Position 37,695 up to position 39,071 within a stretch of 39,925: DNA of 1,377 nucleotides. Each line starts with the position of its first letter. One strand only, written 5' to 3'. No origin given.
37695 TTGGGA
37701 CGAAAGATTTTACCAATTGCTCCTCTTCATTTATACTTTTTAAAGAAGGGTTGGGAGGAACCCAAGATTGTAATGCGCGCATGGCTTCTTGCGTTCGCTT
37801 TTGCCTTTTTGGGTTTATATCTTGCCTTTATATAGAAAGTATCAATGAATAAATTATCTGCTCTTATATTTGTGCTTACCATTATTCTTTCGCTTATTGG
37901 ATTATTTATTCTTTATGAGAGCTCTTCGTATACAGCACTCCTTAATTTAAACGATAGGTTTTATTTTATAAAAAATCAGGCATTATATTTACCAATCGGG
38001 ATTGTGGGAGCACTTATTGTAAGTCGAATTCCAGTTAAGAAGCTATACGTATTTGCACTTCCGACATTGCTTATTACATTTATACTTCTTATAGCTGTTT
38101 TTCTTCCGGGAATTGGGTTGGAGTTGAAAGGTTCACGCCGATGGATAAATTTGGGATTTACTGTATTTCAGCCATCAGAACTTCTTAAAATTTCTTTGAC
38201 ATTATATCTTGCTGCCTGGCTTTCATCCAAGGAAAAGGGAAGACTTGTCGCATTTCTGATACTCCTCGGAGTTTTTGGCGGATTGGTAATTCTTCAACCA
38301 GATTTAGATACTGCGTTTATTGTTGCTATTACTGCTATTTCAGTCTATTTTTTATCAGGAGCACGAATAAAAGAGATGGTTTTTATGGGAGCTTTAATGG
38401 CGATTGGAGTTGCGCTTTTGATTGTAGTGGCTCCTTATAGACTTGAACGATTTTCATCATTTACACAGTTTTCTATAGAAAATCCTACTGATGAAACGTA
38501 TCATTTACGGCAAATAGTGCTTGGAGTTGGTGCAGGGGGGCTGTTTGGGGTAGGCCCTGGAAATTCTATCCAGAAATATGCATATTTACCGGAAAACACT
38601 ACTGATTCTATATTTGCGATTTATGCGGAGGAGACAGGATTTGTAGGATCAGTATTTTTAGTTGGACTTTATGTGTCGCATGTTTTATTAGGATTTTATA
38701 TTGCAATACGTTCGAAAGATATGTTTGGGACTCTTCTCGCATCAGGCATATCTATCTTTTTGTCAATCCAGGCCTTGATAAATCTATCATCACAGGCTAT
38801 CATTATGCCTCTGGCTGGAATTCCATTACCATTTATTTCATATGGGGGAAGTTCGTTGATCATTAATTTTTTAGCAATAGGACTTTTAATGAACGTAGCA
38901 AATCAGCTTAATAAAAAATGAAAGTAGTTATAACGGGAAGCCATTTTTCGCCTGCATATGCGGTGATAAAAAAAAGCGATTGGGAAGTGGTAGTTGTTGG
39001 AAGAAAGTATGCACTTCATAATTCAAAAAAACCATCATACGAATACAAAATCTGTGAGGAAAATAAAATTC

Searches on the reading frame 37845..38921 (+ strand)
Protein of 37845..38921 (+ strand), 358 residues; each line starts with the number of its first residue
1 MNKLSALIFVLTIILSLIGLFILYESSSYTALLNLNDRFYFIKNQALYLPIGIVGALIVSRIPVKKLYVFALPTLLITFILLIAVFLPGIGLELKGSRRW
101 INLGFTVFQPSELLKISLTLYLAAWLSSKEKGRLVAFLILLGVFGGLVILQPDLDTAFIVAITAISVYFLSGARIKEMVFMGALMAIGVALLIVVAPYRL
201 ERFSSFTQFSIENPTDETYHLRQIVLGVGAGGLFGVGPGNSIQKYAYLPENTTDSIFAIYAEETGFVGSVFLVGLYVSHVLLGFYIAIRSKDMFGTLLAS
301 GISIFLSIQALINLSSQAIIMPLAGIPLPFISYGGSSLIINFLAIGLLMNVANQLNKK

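Call 65: search_protein_families(library=pfam, proteins=[window:37845-38921:+], max_evalue=0.1)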
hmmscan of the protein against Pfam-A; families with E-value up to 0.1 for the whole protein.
window:37845-38921:+ (358 aa): 1 family
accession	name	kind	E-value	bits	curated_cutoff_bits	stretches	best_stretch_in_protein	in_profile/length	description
PF01098.24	FTSW_RODA_SPOVE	-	3.1e-89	299.9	26.4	1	7-355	3-354/356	Cell cycle protein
